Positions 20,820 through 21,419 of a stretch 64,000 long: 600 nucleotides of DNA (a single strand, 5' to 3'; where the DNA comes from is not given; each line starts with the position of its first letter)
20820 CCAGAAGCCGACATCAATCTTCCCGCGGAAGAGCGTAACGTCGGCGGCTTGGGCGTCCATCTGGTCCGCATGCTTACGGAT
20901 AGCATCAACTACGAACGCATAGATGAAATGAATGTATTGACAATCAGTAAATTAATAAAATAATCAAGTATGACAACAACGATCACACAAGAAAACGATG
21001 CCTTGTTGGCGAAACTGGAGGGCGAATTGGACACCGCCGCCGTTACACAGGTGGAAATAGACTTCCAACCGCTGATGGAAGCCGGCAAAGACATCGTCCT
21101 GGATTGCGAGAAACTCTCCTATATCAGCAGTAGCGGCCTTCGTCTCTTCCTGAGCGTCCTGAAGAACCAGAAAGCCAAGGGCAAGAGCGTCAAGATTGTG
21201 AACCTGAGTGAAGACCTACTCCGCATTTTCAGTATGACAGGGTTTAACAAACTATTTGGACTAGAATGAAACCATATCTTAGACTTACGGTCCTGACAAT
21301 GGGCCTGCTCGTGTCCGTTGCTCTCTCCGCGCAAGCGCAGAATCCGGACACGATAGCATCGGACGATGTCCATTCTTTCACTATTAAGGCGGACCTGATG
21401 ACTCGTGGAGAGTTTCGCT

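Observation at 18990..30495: Partner-switching pair and alginate-export-type outer-membrane channel packed into one operon with an NRPS and its PPTase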

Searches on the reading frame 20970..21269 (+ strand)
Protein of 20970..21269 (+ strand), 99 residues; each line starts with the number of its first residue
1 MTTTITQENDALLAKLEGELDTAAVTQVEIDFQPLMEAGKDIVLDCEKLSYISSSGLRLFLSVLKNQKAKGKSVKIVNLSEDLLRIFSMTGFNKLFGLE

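Call 3: search_protein_families(library=pfam, proteins=[window:20970-21269:+], max_evalue=0.01)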
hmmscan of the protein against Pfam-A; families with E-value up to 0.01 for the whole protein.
window:20970-21269:+ (99 aa): 2 families
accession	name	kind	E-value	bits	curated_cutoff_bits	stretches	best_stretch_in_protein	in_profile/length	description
PF01740.26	STAS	-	1.1e-16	60.9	22.6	1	5-96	4-97/106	STAS domain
PF13466.11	STAS_2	-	4.9e-15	55.9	29.2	1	15-92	2-79/80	STAS domain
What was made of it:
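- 20970..21269 (+): Single-domain STAS protein (99 aa). The predicted phospho-acceptor Ser54 is encoded at 21129-21131. Pfam STAS E 1e-16 (call 3).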

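Call 26: search_solved_structures(query=window:20970-21266:+, max_evalue=0.01, show_alignments=3)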
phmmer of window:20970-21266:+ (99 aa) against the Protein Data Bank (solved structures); distinct sequences matched with E-value up to 0.01: 8.
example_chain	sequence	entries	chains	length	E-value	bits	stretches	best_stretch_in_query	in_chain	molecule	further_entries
6m36_B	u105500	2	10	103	1.9e-12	50.3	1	7-96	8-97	Anti-sigma-B factor antagonist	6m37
1sbo_A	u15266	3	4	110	6.3e-09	39.1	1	5-97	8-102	Putative anti-sigma factor antagonist TM1442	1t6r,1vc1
4hyl_A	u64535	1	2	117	1e-08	38.5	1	5-96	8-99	Stage II sporulation protein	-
1th8_B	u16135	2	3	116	4.5e-06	30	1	7-97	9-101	Anti-sigma F factor antagonist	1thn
1tid_B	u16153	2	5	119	1.3e-05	28.5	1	7-97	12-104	Anti-sigma F factor antagonist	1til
1auz_A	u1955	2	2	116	1.6e-05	28.3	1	10-96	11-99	SPOIIAA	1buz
1h4x_A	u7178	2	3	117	8.7e-05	25.9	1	10-93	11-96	ANTI-SIGMA F FACTOR ANTAGONIST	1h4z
1h4y_A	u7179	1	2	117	0.00012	25.5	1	10-93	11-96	ANTI-SIGMA F FACTOR ANTAGONIST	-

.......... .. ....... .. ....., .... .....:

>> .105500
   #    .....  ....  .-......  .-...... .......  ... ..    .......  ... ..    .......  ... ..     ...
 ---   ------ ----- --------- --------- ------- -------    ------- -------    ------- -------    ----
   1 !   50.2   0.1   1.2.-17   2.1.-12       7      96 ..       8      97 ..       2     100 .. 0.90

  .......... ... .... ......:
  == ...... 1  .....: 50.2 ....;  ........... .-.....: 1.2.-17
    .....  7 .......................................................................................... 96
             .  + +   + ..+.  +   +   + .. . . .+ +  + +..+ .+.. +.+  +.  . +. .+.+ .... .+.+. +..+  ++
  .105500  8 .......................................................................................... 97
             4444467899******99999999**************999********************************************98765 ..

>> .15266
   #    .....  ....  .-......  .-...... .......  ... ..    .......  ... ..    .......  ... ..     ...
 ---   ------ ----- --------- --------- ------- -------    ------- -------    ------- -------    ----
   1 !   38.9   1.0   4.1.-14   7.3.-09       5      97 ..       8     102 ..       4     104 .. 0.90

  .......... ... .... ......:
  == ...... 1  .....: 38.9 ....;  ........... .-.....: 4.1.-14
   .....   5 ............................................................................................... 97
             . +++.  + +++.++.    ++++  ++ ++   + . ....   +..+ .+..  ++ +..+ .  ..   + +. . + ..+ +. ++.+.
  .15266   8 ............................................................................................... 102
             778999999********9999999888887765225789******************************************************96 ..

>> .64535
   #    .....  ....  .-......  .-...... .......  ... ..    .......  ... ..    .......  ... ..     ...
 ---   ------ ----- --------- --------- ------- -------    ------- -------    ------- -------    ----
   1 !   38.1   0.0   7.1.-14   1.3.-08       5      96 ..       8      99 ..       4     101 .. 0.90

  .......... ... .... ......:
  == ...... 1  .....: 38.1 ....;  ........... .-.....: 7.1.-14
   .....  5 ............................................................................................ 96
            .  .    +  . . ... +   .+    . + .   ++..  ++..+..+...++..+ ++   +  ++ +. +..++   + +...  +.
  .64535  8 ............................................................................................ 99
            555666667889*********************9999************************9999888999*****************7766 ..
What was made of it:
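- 20970..21269 (+): It aligns to RsbV (6m36_B, E 1.9e-12) with 'YISSSGL' opposite 'YMDSTGL' (call 26).
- STAS aligns to RsbV with the serine in register (call 26).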

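Call 48: search_protein_families(library=ncbifam, proteins=[window:20970-21269:+], max_evalue=0.001)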
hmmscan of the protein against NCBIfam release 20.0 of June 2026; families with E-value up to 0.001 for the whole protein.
window:20970-21269:+ (99 aa): 5 families
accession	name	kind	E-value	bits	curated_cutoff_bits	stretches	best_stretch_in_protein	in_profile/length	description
TIGR00377.1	ant_ant_sig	superfamily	2.9e-20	72.2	53.45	1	2-96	4-100/108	anti-sigma factor antagonist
TIGR02886.1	spore_II_AA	equivalog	2.7e-12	46.6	114.75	1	6-95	4-95/106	anti-sigma F factor antagonist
NF033618.0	mlaB_1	equivalog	4.2e-06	27.1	90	1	14-87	12-83/94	lipid asymmetry maintenance protein MlaB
NF002134.0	PRK00971.1-4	equivalog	0.00025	19.9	557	1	4-82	322-400/429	glutaminase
NF008660.1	PRK11660.1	equivalog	0.00025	19.6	614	1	6-92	460-545/572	C4-dicarboxylic acid transporter DauA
